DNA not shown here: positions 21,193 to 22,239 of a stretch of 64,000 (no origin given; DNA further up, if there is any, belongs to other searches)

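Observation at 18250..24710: Compact RNA-end-processing neighbourhood with an uncharacterised four-gene co-directional cluster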

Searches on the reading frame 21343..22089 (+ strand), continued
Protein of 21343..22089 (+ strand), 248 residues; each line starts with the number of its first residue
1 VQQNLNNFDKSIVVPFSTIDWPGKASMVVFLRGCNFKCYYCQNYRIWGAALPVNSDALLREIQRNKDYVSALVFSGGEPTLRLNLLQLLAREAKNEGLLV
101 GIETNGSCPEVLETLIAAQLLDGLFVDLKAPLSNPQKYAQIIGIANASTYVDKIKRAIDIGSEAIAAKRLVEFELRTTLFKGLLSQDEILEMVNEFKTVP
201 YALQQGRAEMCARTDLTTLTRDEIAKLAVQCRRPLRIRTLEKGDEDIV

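Call 62: search_protein_families(library=ncbifam, proteins=[L007:10754-11365:+, L007:8001-8723:+, L006:8001-8759:+, L012:10076-10723:+, L013:9980-10696:+, L021:9959-10738:+, L010:9977-10756:+, L015:9977-10675:+], max_evalue=1e-10)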
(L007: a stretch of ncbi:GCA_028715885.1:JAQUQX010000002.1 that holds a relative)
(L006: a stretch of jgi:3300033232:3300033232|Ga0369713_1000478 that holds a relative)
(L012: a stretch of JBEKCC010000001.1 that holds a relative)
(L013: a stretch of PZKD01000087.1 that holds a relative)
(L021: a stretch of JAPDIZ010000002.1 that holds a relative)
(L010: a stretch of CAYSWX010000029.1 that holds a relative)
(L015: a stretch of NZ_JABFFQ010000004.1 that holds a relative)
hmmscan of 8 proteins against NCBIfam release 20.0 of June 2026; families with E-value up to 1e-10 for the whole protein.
L007:10754-11365:+ (203 aa): 7 families
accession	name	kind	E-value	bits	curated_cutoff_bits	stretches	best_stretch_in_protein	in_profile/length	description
TIGR04038.1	tatD_link_rSAM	subfamily_domain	4.4e-63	212.6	129.7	1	6-199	1-191/192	TatD family nuclease-associated radical SAM protein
TIGR04100.1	rSAM_pair_X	hypoth_equivalog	1.3e-54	184.8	262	1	6-199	1-196/197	TIGR04100 family radical SAM protein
TIGR04317.1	W_rSAM_matur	equivalog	1.2e-15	57.4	380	1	14-189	5-173/349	tungsten cofactor oxidoreductase radical SAM maturase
TIGR02668.1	moaA_archaeal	equivalog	8.9e-14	51.2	325.25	1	14-182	11-168/303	GTP 3',8-cyclase MoaA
NF001199.0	PRK00164.2-1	equivalog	1.4e-12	47.4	231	1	14-176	13-164/308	GTP 3',8-cyclase MoaA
NF045702.1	rSAM_GDGT_ether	equivalog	3.8e-11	42.3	450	1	17-174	90-239/486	tetraether lipid synthase Tes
TIGR04055.1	rSAM_NirJ2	equivalog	4.7e-11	42.8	500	1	18-187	5-161/326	putative heme d1 biosynthesis radical SAM protein NirJ2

L007:8001-8723:+ (240 aa): 5 families
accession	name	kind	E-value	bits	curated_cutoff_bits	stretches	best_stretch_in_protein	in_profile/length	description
TIGR02495.1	NrdG2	equivalog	2e-45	154.5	131.15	1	5-190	2-192/193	anaerobic ribonucleoside-triphosphate reductase activating protein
TIGR02493.1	PFLA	equivalog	3e-20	72.6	231.75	1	23-172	19-173/235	pyruvate formate-lyase-activating protein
TIGR04041.1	activase_YjjW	hypoth_equivalog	7.1e-18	65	250.2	1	48-173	93-215/276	YjjW family glycine radical enzyme activase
TIGR02494.1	PFLE_PFLC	subfamily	1.7e-12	47.3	174.35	0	64-170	124-227/293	glycyl-radical enzyme activating protein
NF008356.0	PRK11145.1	equivalog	3.4e-12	46.2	375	1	10-175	12-181/246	pyruvate formate lyase 1-activating protein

L006:8001-8759:+ (252 aa): 8 families
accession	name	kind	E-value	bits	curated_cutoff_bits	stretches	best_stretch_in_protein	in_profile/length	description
TIGR02495.1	NrdG2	equivalog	6.5e-50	169.2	131.15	1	10-205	5-192/193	anaerobic ribonucleoside-triphosphate reductase activating protein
TIGR04041.1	activase_YjjW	hypoth_equivalog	2.1e-18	66.7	250.2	1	50-232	93-266/276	YjjW family glycine radical enzyme activase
TIGR02493.1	PFLA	equivalog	1.4e-17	63.9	231.75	1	15-150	10-149/235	pyruvate formate-lyase-activating protein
TIGR02494.1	PFLE_PFLC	subfamily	1.8e-13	50.4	174.35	1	51-194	105-243/293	glycyl-radical enzyme activating protein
NF048010.1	SfplDhtActHpsHDes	equivalog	3.1e-12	45.9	430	0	69-200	135-258/298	(2S)-3-sulfopropanediol dehydratase activating enzyme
TIGR04317.1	W_rSAM_matur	equivalog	4.5e-12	45.7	380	1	27-192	10-173/349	tungsten cofactor oxidoreductase radical SAM maturase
TIGR04395.1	cutC_activ_rSAM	equivalog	7e-12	45.2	360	1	30-192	90-247/309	choline TMA-lyase-activating enzyme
NF008356.0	PRK11145.1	equivalog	2.8e-11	43.2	375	1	10-136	10-141/246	pyruvate formate lyase 1-activating protein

L012:10076-10723:+ (215 aa): 3 families
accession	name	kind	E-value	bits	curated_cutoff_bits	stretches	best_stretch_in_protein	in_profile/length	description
TIGR02495.1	NrdG2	equivalog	1.6e-32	112.4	131.15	1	1-146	23-167/193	anaerobic ribonucleoside-triphosphate reductase activating protein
TIGR02493.1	PFLA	equivalog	5.1e-17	62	231.75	1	1-132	22-157/235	pyruvate formate-lyase-activating protein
TIGR04041.1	activase_YjjW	hypoth_equivalog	1e-13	51.3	250.2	1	25-140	95-206/276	YjjW family glycine radical enzyme activase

L013:9980-10696:+ (238 aa): 6 families
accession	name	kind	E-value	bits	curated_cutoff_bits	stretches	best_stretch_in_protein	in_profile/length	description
TIGR02495.1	NrdG2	equivalog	8.2e-51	172.1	131.15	1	6-193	3-192/193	anaerobic ribonucleoside-triphosphate reductase activating protein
TIGR02493.1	PFLA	equivalog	8.7e-20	71.1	231.75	1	12-186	9-186/235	pyruvate formate-lyase-activating protein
TIGR04041.1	activase_YjjW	hypoth_equivalog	7.6e-16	58.3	250.2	0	49-187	94-228/276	YjjW family glycine radical enzyme activase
TIGR02494.1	PFLE_PFLC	subfamily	2.2e-14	53.4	174.35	0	65-189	125-245/293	glycyl-radical enzyme activating protein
NF048010.1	SfplDhtActHpsHDes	equivalog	7.2e-12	44.7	430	0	50-187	118-253/298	(2S)-3-sulfopropanediol dehydratase activating enzyme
NF008356.0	PRK11145.1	equivalog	7.3e-12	45.1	375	1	12-130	14-138/246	pyruvate formate lyase 1-activating protein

L021:9959-10738:+ (259 aa): 6 families
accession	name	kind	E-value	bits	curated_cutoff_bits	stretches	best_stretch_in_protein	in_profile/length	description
TIGR02495.1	NrdG2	equivalog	9e-46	155.6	131.15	1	10-208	1-192/193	anaerobic ribonucleoside-triphosphate reductase activating protein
TIGR04041.1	activase_YjjW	hypoth_equivalog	1.4e-19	70.5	250.2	1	57-247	95-275/276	YjjW family glycine radical enzyme activase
TIGR02493.1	PFLA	equivalog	6.8e-18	64.9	231.75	1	28-194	18-182/235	pyruvate formate-lyase-activating protein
TIGR02494.1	PFLE_PFLC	subfamily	5.7e-14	52.1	174.35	0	75-197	128-241/293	glycyl-radical enzyme activating protein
NF048010.1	SfplDhtActHpsHDes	equivalog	9.1e-14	51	430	0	73-208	134-263/298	(2S)-3-sulfopropanediol dehydratase activating enzyme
NF008356.0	PRK11145.1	equivalog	5.1e-11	42.3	375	1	7-194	3-187/246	pyruvate formate lyase 1-activating protein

L010:9977-10756:+ (259 aa): 5 families
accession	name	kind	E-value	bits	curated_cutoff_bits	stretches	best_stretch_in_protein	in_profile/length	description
TIGR02495.1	NrdG2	equivalog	5.6e-64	215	131.15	1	4-212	1-192/193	anaerobic ribonucleoside-triphosphate reductase activating protein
TIGR04041.1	activase_YjjW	hypoth_equivalog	1.2e-14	54.5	250.2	0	52-210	97-236/276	YjjW family glycine radical enzyme activase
TIGR02494.1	PFLE_PFLC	subfamily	2.6e-14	53.2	174.35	0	67-204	127-247/293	glycyl-radical enzyme activating protein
TIGR02493.1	PFLA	equivalog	2.9e-14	53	231.75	1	23-139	19-141/235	pyruvate formate-lyase-activating protein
NF043069.1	T4HPD_activ_SAM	equivalog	1.4e-11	44.3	425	0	66-200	126-243/299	trans-4-hydroxy-L-proline dehydratase activase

L015:9977-10675:+ (232 aa): 6 families
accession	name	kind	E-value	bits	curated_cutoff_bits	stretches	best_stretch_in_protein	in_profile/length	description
TIGR02495.1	NrdG2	equivalog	1.1e-44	152.1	131.15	1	5-156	2-157/193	anaerobic ribonucleoside-triphosphate reductase activating protein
TIGR02493.1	PFLA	equivalog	1.2e-17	64.1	231.75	1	22-140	18-144/235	pyruvate formate-lyase-activating protein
TIGR04041.1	activase_YjjW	hypoth_equivalog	5.7e-14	52.2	250.2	0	50-150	95-194/276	YjjW family glycine radical enzyme activase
NF008356.0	PRK11145.1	equivalog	8.2e-13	48.2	375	1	11-134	13-143/246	pyruvate formate lyase 1-activating protein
TIGR02494.1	PFLE_PFLC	subfamily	7.4e-12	45.1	174.35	0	61-126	121-185/293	glycyl-radical enzyme activating protein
TIGR04349.1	rSAM_QueE_gams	hypoth_equivalog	1.6e-11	44.3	300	1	19-147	19-145/210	7-carboxy-7-deazaguanine synthase QueE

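Call 80: search_protein_families(library=padloc, proteins=[window:21343-22086:+], max_evalue=0.001)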
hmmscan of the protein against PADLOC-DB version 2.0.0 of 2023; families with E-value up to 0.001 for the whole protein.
window:21343-22086:+ (248 aa): 2 families
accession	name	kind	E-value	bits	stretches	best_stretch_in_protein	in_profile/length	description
PDLC02903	pVip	-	7e-10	36.8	1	31-108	7-80/257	Viperins not associated with kinases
PDLC02904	pVip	-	6.1e-08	30.5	1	32-108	11-87/262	Viperins associated with kinases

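Call 99: search_solved_structures(query=A1, max_evalue=0.001, show_alignments=1)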
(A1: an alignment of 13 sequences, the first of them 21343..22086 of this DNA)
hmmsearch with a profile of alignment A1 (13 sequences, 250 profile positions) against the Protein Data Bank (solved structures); distinct sequences matched with E-value up to 0.001: 18.
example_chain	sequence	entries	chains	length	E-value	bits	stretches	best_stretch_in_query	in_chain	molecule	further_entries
8fo0_A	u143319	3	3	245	1.2e-14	57.7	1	17-132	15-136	Pyruvate formate-lyase 1-activating enzyme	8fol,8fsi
3c8f_A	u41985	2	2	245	2.8e-14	56.5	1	17-129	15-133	Pyruvate formate-lyase 1-activating enzyme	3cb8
7tol_A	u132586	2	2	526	7.1e-08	35.5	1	28-113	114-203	glycerol dibiphytanyl glycerol tetraether - macrocyclic archaeol synthase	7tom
8wm2_A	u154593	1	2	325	4.2e-07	33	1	29-119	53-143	Fe-S radical SAM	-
6y1x_A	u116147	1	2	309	5.6e-07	32.5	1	31-236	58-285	Radical SAM domain protein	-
5tgs_A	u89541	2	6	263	3e-06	30.1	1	21-115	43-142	7-carboxy-7-deazaguanine synthase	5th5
4k37_A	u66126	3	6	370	1.1e-05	28.3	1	30-124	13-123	Anaerobic sulfatase-maturating enzyme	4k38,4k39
4k36_A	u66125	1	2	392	1.3e-05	28.1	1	30-109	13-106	Anaerobic sulfatase-maturating enzyme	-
6nhl_A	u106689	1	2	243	1.9e-05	27.5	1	19-106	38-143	7-carboxy-7-deazaguanine synthase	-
2z2u_A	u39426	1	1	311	3.8e-05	26.5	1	74-232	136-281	UPF0026 protein MJ0257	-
6djt_A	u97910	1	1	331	4.5e-05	26.3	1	74-232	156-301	S-adenosyl-L-methionine-dependent tRNA 4-demethylwyosine synthase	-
2fb2_A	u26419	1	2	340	0.00016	24.5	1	29-197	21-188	Molybdenum cofactor biosynthesis protein A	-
1tv7_A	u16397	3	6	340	0.00021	24.1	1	30-197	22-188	Molybdenum cofactor biosynthesis protein A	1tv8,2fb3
2yx0_A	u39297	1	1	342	0.00027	23.7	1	69-137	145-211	radical sam enzyme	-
6c8v_A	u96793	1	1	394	0.00029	23.6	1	29-95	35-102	Coenzyme PQQ synthesis protein E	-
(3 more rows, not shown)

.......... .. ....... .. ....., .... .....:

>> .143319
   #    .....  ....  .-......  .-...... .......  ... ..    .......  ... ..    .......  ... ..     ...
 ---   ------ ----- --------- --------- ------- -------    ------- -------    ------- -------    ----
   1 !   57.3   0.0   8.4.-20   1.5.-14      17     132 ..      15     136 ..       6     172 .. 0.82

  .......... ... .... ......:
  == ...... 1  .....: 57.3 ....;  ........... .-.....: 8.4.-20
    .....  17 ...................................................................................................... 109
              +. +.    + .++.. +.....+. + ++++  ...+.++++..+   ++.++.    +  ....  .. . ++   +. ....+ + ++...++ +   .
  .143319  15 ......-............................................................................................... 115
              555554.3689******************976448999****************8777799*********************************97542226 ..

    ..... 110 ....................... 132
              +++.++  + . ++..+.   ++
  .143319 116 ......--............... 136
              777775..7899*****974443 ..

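Call 102: find_encoding_contigs(protein=P0138, flank=10000, max_places=1)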
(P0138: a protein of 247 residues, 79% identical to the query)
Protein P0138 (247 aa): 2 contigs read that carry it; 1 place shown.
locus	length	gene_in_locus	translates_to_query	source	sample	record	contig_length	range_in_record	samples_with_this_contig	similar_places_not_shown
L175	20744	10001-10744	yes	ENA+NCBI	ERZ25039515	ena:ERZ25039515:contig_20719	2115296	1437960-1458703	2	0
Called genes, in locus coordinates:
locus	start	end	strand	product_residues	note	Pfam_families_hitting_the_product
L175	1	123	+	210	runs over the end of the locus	PF19769:CPxCG_zf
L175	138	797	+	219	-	PF01135:PCMT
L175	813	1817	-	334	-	PF00752:XPG_N, PF00867:XPG_I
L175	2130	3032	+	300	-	PF06550:SPP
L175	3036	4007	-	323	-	PF17835:NOG1_N, PF01926:MMR_HSR1, PF02421:FeoB_N, PF06858:NOG1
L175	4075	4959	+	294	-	PF02082:Rrf2 (weak), PF03444:WHD_HrcA, PF08279:HTH_11 (weak), PF00571:CBS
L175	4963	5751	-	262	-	PF00571:CBS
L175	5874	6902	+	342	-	PF00850:Hist_deacetyl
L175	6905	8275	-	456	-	PF01909:NTP_transf_2, PF09249:tRNA_NucTransf2, PF21133:CAA_C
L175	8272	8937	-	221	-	PF02834:LigT_PEase, PF13563:2_5_RNA_ligase2, PF02834:LigT_PEase (weak)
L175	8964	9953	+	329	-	PF23900:PRS2_N, PF00004:AAA, PF23902:AAA_lid_PRS2_C, PF17862:AAA_lid_3 (weak)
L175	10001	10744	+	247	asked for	PF13353:Fer4_12, PF04055:Radical_SAM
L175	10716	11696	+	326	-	PF13207:AAA_17, PF13238:AAA_18, PF01877:RNA_binding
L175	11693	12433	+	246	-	PF01261:AP_endonuc_2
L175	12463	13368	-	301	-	PF23023:Anti-Pycsar_Apyc1, PF00753:Lactamase_B, PF12706:Lactamase_B_2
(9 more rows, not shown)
